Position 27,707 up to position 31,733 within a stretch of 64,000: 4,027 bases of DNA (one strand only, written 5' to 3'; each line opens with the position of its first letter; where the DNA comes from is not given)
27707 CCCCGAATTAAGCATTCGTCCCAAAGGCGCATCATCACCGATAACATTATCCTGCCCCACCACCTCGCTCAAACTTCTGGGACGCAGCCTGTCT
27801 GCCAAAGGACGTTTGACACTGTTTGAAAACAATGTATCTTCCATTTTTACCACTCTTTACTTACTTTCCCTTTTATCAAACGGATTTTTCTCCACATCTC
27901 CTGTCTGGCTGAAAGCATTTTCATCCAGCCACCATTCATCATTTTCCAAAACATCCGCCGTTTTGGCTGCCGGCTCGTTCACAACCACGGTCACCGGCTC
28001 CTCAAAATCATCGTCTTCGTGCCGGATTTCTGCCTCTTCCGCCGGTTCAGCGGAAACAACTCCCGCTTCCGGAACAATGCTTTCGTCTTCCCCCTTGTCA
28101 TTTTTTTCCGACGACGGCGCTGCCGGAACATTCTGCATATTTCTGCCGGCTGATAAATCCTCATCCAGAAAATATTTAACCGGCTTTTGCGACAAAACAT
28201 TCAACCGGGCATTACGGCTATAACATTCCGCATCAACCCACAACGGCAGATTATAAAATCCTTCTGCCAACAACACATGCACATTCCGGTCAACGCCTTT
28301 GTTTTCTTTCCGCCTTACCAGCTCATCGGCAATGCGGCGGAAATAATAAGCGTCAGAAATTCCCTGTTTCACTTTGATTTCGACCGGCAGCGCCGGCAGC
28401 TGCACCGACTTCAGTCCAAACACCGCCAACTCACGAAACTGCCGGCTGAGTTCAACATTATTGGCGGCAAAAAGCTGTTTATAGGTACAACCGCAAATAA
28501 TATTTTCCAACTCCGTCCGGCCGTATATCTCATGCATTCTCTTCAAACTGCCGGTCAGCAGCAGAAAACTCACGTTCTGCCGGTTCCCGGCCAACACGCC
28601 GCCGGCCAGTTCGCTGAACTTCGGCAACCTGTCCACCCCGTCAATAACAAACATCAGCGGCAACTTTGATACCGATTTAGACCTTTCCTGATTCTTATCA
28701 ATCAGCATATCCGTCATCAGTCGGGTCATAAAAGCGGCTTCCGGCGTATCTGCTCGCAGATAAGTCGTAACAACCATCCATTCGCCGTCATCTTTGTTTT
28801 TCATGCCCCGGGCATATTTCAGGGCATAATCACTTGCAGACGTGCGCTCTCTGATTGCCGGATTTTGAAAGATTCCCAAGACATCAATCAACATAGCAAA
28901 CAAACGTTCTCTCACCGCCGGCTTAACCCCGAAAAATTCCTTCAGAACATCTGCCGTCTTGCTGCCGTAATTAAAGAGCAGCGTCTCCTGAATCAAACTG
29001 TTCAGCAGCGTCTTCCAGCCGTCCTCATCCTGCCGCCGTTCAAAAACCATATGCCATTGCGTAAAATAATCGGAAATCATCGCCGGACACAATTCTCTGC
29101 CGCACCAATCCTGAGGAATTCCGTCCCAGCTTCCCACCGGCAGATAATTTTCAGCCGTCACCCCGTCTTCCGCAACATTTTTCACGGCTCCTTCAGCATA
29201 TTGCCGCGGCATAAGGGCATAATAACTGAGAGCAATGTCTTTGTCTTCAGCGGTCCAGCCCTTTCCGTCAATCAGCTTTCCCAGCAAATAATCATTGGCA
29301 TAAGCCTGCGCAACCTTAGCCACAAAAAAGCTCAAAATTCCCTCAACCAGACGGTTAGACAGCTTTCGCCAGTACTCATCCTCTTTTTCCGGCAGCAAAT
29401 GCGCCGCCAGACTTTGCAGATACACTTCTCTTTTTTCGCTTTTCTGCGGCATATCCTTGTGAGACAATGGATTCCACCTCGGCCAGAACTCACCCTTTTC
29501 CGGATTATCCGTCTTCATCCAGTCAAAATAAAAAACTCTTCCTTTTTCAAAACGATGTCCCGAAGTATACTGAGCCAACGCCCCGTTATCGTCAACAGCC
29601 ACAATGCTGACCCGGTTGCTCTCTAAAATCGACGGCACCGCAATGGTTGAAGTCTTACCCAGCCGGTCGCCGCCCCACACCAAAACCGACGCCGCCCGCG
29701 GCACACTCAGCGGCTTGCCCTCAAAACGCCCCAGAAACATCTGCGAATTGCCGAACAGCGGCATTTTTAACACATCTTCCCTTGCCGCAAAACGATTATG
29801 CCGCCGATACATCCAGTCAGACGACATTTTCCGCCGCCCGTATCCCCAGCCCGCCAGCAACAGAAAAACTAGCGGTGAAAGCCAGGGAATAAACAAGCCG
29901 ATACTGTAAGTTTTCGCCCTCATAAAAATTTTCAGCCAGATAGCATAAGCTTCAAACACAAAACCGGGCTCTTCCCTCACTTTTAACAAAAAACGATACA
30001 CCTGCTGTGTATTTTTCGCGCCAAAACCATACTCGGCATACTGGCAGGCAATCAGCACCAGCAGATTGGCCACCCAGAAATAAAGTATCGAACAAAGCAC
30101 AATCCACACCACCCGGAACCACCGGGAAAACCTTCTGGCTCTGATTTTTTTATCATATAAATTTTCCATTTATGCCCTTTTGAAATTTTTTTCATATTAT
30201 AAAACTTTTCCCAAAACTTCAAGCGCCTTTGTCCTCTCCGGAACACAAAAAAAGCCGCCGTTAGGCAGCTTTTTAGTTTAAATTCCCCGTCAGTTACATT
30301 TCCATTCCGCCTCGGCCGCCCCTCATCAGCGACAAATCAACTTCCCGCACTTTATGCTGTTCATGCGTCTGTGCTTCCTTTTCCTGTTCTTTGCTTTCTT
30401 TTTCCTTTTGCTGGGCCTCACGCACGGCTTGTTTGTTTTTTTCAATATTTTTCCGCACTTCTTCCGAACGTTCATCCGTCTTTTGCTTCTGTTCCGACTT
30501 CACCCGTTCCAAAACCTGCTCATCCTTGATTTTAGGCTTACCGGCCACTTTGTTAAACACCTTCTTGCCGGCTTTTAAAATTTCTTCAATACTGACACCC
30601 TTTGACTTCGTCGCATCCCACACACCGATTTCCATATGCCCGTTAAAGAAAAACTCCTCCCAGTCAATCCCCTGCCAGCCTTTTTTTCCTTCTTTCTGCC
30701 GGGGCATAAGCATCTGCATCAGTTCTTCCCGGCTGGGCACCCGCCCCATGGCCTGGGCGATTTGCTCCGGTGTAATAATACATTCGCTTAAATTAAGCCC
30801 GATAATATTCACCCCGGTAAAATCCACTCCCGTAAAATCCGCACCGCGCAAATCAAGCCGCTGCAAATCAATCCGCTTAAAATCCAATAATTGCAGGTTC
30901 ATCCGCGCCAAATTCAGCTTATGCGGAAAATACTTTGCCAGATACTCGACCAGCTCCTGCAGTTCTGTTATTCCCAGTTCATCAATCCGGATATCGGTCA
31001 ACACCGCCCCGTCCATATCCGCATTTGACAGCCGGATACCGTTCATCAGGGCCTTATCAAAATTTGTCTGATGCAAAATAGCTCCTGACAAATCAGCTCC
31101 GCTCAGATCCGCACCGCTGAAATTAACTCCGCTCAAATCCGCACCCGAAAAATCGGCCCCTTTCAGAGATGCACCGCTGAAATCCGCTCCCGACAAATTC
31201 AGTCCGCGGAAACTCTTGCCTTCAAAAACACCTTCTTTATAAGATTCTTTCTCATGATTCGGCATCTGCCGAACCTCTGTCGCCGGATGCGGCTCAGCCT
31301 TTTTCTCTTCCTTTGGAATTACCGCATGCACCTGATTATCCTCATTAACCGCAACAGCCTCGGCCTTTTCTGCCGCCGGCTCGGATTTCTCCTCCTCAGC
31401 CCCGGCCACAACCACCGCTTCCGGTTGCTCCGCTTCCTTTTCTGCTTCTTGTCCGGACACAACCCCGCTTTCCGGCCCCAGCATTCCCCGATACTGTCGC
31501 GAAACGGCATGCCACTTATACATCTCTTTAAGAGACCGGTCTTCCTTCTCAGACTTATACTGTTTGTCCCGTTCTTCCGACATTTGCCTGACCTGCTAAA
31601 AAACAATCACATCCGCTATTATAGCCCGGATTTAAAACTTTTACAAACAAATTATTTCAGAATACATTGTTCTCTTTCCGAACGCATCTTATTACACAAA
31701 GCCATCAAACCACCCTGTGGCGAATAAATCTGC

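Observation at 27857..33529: Orphan, divergent type-IV-coupling-protein-like ATPase co-directional with a pentapeptide-repeat protein and a SPOR lipoprotein, with no secretion channel genes nearby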

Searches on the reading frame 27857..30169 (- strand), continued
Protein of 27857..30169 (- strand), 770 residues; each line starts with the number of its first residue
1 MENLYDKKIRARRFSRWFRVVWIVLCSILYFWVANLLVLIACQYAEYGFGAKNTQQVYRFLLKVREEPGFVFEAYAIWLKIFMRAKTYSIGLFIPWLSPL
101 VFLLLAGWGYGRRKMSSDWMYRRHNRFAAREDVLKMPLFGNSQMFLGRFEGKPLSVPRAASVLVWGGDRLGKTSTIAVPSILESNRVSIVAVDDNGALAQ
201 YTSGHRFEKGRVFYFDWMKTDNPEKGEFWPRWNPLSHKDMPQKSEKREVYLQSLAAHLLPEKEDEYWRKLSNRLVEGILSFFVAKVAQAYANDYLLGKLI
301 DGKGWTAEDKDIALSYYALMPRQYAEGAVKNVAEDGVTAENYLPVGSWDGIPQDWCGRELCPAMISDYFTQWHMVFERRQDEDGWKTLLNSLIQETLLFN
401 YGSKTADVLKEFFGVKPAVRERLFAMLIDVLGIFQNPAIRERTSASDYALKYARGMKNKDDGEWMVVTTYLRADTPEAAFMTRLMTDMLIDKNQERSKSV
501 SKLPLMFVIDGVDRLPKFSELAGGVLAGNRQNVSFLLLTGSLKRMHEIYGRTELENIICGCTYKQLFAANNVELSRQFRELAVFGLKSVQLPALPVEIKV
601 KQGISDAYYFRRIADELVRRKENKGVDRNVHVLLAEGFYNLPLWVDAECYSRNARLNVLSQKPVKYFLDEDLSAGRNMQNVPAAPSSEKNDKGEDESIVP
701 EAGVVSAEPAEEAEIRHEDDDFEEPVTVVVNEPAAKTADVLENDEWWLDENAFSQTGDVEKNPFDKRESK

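Call 59: list_cluster_members(proteins=[P0132, P0103, P0107, P0137, P0098, P0101, P0105, P0134, P0016, P0001])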
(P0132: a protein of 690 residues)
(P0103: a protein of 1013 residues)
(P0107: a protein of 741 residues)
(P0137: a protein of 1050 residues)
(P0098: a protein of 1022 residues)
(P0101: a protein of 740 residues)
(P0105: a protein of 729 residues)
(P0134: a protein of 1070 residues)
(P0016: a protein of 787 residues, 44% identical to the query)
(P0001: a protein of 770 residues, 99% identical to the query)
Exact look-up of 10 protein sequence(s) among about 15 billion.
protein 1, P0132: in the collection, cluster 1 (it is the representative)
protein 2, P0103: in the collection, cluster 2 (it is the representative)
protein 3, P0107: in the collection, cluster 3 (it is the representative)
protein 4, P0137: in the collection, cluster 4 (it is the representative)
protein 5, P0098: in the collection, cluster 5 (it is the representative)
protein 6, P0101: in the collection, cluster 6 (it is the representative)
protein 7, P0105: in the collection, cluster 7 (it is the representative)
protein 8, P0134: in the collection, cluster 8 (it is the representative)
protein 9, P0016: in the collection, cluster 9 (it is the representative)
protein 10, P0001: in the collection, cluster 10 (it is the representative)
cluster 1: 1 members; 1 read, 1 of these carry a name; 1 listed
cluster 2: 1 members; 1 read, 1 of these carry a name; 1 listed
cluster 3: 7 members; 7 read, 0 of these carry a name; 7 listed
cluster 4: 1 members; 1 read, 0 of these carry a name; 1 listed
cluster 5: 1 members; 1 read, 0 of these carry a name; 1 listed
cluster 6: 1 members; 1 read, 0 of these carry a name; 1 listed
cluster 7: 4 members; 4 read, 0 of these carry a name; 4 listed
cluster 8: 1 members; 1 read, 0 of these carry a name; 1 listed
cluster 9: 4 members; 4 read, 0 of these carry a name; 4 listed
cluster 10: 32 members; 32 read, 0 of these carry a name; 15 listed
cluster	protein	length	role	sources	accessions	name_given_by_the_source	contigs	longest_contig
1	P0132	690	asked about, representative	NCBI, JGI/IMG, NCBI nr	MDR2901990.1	MAG: type IV secretory system conjugative DNA transfer family protein [Lactobacillales ... | hypothetical protein | type IV secretory system conjugative DNA transfer family protein [Lactobacillales ...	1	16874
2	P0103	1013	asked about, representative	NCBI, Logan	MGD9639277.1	MAG: type IV secretory system conjugative DNA transfer family protein ...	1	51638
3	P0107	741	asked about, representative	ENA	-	-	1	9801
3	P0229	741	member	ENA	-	-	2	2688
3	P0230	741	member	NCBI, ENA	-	-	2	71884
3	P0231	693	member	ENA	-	-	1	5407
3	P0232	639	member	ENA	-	-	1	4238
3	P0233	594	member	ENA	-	-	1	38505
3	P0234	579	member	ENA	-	-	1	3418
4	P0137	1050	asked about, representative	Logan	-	-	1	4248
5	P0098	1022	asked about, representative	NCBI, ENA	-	-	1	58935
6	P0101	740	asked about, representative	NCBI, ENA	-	-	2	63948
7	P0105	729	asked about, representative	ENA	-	-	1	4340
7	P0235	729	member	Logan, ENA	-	-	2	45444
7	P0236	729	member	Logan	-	-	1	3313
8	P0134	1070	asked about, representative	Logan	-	-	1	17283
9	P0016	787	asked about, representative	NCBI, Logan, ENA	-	-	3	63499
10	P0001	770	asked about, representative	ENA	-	-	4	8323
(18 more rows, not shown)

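Call 66: find_related_loci(query=A4, collection=metagenome_contigs, flank=10000)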
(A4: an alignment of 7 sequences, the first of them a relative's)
Query A4 (741 aa) in metagenome_contigs; peptide patterns used: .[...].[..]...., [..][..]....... (x = any residue, [..] = any of these).
229 stretches matched a pattern; 56 encode a relative of the query (tblastn E <= 1e-3); 56 distinct loci.
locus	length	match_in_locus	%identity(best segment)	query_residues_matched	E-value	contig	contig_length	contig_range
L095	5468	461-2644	90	1-728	0e+0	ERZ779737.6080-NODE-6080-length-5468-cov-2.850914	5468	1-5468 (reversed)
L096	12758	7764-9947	90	1-728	0e+0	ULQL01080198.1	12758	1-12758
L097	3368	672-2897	83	1-740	0e+0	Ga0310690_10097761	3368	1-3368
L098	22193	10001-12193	81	1-731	0e+0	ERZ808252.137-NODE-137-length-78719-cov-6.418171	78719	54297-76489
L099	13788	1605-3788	80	1-728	0e+0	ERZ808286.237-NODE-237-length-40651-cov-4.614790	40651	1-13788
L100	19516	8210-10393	80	1-728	0e+0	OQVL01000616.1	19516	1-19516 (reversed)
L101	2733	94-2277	76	1-729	0e+0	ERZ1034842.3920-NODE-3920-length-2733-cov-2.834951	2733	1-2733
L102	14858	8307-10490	75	1-729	0e+0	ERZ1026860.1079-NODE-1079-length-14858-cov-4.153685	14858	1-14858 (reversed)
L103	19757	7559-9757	75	1-734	0e+0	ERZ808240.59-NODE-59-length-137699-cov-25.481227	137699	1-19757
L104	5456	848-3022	62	1-728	0e+0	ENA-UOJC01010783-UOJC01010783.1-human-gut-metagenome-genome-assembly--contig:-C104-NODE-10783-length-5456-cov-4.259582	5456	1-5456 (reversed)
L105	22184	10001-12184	80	1-728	0e+0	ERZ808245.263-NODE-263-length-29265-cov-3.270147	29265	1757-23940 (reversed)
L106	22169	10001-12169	64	3-728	0e+0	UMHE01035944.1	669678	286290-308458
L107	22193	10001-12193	81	1-731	0e+0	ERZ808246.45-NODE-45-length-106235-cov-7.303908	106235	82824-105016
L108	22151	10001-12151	40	14-729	5e-161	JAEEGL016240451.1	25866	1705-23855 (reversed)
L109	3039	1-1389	54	269-733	3e-168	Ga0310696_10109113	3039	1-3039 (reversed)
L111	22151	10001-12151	40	14-729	2e-158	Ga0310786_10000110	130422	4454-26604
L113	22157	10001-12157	39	5-707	3e-153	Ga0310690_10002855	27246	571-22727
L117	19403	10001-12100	33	12-701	1e-128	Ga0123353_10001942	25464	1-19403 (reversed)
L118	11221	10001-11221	42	17-424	1e-102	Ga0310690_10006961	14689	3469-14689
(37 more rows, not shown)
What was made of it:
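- Tried and rejected: A 7-sequence alignment worked (call 66).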

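Call 69: search_protein_families(library=pfam, proteins=[L117:8327-9574:+, L117:9579-9968:+, L117:9983-12157:+, L117:12175-13134:+, L117:13134-13559:+, L117:14148-14801:+, L117:14821-16275:+, L111:8978-9964:+, L111:12235-12948:+, L113:8972-9976:+], max_evalue=0.01)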
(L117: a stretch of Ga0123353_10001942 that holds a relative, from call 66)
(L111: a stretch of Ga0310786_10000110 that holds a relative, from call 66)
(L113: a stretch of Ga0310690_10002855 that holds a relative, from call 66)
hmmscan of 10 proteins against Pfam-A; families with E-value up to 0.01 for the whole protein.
L117:8327-9574:+ (415 aa): 0 families

L117:9579-9968:+ (129 aa): 0 families

L117:9983-12157:+ (724 aa): 3 families
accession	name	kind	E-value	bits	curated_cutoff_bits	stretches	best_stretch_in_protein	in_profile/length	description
PF02534.20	T4SS-DNA_transf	-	1.1e-48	166.7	20.1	2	411-690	197-455/468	Type IV secretory system Conjugative DNA transfer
PF12696.13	TraG-D_C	-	2.5e-20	73.1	22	1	532-657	1-125/126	TraM recognition site of TraD and TraG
PF10412.15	TrwB_AAD_bind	-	9.9e-16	58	20.5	1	483-660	205-370/387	Type IV secretion-system coupling protein DNA-binding domain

L117:12175-13134:+ (319 aa): 0 families

L117:13134-13559:+ (141 aa): 0 families

L117:14148-14801:+ (217 aa): 2 families
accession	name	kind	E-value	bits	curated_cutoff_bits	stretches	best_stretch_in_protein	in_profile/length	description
PF04335.19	VirB8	-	5.1e-19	69.4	23.2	1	10-210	12-208/213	VirB8 protein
PF25331.1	C2_Mug190_3rd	-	0.0032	18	27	0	133-191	29-81/150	Third C2 domain of meiotically up-regulated Mug190 protein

L117:14821-16275:+ (484 aa): 1 family
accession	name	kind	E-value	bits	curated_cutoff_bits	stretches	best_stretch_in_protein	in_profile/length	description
PF03524.21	CagX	-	7.2e-16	59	34.2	1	86-326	5-196/198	Conjugal transfer protein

L111:8978-9964:+ (328 aa): 3 families
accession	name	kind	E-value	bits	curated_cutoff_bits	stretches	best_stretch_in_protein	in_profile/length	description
PF00805.28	Pentapeptide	-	7.9e-24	83.3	20.2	2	126-158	1-33/40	Pentapeptide repeats (8 copies)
PF13599.13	Pentapeptide_4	-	1.1e-12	48.2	38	1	68-143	3-78/78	Pentapeptide repeat region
PF13576.12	Pentapeptide_3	-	3.8e-12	46.7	27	3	108-151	1-47/48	Pentapeptide repeats (9 copies)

L111:12235-12948:+ (237 aa): 1 family
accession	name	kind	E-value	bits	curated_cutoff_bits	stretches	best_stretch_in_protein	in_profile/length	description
PF01478.23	Peptidase_A24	-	6.7e-15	55.9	26.5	1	98-204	2-102/104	Type IV leader peptidase family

L113:8972-9976:+ (334 aa): 3 families
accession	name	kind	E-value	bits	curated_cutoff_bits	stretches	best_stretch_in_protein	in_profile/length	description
PF00805.28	Pentapeptide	-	1e-17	63.7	20.2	2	71-109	2-40/40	Pentapeptide repeats (8 copies)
PF13576.12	Pentapeptide_3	-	1.5e-08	35.2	27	1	104-134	8-40/48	Pentapeptide repeats (9 copies)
PF13599.13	Pentapeptide_4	-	3.3e-07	30.7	38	1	86-148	7-69/78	Pentapeptide repeat region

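Call 79: find_encoding_contigs(protein=P0113, flank=10000, max_places=1)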
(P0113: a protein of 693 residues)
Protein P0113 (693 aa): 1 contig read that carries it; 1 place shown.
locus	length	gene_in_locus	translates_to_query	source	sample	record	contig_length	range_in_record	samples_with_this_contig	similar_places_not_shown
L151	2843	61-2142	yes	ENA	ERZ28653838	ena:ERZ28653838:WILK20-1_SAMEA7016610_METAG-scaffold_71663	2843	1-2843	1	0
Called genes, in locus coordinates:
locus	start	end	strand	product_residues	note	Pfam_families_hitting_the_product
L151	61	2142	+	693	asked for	PF02534:T4SS-DNA_transf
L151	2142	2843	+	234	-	?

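Call 80: find_encoding_contigs(protein=P0109, flank=10000, max_places=1)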
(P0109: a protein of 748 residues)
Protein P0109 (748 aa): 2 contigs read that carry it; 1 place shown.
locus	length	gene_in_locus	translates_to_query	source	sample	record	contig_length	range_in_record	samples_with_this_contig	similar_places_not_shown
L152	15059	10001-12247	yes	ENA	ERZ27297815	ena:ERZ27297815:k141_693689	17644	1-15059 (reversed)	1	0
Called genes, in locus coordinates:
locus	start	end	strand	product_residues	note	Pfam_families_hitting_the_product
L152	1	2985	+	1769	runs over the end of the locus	PF24748:Galaxin_repeat (faint)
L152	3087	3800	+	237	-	PF01027:Bax1-I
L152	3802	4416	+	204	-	PF13098:Thioredoxin_2, PF13462:Thioredoxin_4, PF01323:DSBA (weak)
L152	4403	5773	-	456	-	PF02367:TsaE (faint), PF02463:SMC_N, PF03193:RsgA_GTPase (faint), PF00005:ABC_tran, PF13401:AAA_22 (weak), PF13304:AAA_21 (weak), PF02463:SMC_N, PF00005:ABC_tran, +14 more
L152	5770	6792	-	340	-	PF00528:BPD_transp_1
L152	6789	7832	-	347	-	PF00528:BPD_transp_1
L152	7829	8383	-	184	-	PF00226:DnaJ (weak)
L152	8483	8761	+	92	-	PF13467:RHH_4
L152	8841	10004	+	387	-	-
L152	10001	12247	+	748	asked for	PF02534:T4SS-DNA_transf, PF10412:TrwB_AAD_bind, PF12696:TraG-D_C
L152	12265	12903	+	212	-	-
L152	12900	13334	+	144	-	-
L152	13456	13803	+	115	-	-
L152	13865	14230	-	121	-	-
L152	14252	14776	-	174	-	-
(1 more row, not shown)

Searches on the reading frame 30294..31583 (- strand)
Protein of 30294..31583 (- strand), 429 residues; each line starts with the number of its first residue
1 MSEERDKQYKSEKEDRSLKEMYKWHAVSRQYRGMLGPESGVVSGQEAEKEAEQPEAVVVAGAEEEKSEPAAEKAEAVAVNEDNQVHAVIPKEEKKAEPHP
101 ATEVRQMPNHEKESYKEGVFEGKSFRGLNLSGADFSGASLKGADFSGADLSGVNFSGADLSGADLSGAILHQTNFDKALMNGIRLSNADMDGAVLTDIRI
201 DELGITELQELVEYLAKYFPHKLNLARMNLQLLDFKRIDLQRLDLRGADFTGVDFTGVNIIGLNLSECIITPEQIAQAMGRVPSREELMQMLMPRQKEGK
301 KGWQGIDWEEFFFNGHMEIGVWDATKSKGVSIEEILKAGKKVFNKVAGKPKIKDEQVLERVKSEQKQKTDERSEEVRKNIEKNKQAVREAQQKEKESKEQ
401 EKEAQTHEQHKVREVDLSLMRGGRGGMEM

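Call 3: search_protein_families(library=pfam, proteins=[window:30294-31583:-], max_evalue=1)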
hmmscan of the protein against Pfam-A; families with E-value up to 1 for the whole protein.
window:30294-31583:- (429 aa): 6 families
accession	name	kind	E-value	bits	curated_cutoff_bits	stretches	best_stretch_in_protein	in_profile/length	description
PF00805.28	Pentapeptide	-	3.4e-31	106.8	20.2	3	125-157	8-40/40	Pentapeptide repeats (8 copies)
PF13576.12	Pentapeptide_3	-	2.1e-18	66.7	27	3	124-163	5-47/48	Pentapeptide repeats (9 copies)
PF13599.13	Pentapeptide_4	-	5.2e-13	49.3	38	3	133-202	6-75/78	Pentapeptide repeat region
PF25296.1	Decapeptide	-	0.0039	17.5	45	1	131-168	28-65/74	Decapeptide repeat region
PF17621.7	DUF5508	-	0.074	12.7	27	0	128-197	143-210/263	Family of unknown function (DUF5508)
PF14656.11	RAB3GAP2_C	-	0.19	10.5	25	1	328-402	153-222/596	Rab3 GTPase-activating protein regulatory subunit C-terminus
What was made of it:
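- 30294..31583 (-): Cytoplasmic pentapeptide-repeat protein (429 aa). Layout: acidic N-terminus with a W-x-AVS motif, two repeat blocks split by a helical insert, a K/E-rich coil, and an Arg-rich C-terminus. PF00805 E 3e-31 (call 3).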

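Call 4: search_protein_families(library=ncbifam, proteins=[window:30294-31583:-], max_evalue=1)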
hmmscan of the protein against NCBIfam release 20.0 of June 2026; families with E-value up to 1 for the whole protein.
window:30294-31583:- (429 aa): 20 families
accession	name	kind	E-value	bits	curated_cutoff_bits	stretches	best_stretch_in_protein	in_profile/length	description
NF052603.1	penta_Alr5209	equivalog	2.1e-20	72.9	125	2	121-192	26-97/113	Alr5209 family pentapeptide repeat protein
NF047416.1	penta_HetL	equivalog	4.9e-18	65.4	260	2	124-202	49-129/218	heterocyst differentiation pentapeptide repeat protein HetL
NF011744.0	PRK15197.1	equivalog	1.2e-13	50.9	274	2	121-200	167-246/291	SPI-2 type III secretion system effector PipB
NF011743.0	PRK15196.1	equivalog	6.7e-12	44.9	354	1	115-197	154-236/350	type III secretion system effector PipB2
NF000349.1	mfpA_AE000516.2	equivalog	3.5e-09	36.8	360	2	118-195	72-149/183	pentapeptide repeat protein MfpA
NF000071.4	penta_rpt_QnrA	exception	5.3e-09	36.2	450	1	117-275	51-207/218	QnrA family quinolone resistance pentapeptide repeat protein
NF033086.2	penta_rpt_Qnr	equivalog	9.1e-09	35.3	240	0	230-272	48-90/211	Qnr family pentapeptide repeat protein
NF038182.1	penta_rpt_SmQnr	exception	1.5e-08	34.7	460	1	124-180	141-197/215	SmQnr family pentapeptide repeat protein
NF000139.2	penta_rpt_QnrD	exception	6e-08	32.9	425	2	131-185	142-196/214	QnrD family quinolone resistance pentapeptide repeat protein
NF033375.2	penta_rpt_QnrE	exception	4.8e-07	30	480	1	135-210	126-206/214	QnrE family quinolone resistance pentapeptide repeat protein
NF012151.0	penta_rpt_QnrAS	exception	1.2e-06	28.8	490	1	117-193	51-132/218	QnrAS family quinolone resistance pentapeptide repeat protein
NF012152.0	penta_rpt_QnrC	exception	1.5e-06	28.4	500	1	120-201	49-130/221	QnrC family quinolone resistance pentapeptide repeat protein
NF000421.1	penta_rpt_QnrVC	exception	2.8e-06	27.4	460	1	124-196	53-125/218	QnrVC family quinolone resistance pentapeptide repeat protein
NF000056.3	penta_rpt_QnrS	exception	4.7e-06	26.4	460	1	118-266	52-200/218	QnrS family quinolone resistance pentapeptide repeat protein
NF011904.1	PRK15377.1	subfamily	1.6e-05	23.5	500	1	122-196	8-83/606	type III secretion system effector HECT-type E3 ubiquitin transferase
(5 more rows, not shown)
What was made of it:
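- Closest known: DNA-mimicking pentapeptide-repeat proteins. Same: Weak hits to the Qnr, MfpA and PipB models (call 4).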

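Call 23: search_protein_families(library=padloc, proteins=[window:30294-31583:-], max_evalue=0.01)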
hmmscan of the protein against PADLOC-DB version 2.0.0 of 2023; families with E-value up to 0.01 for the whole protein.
window:30294-31583:- (429 aa): 0 families
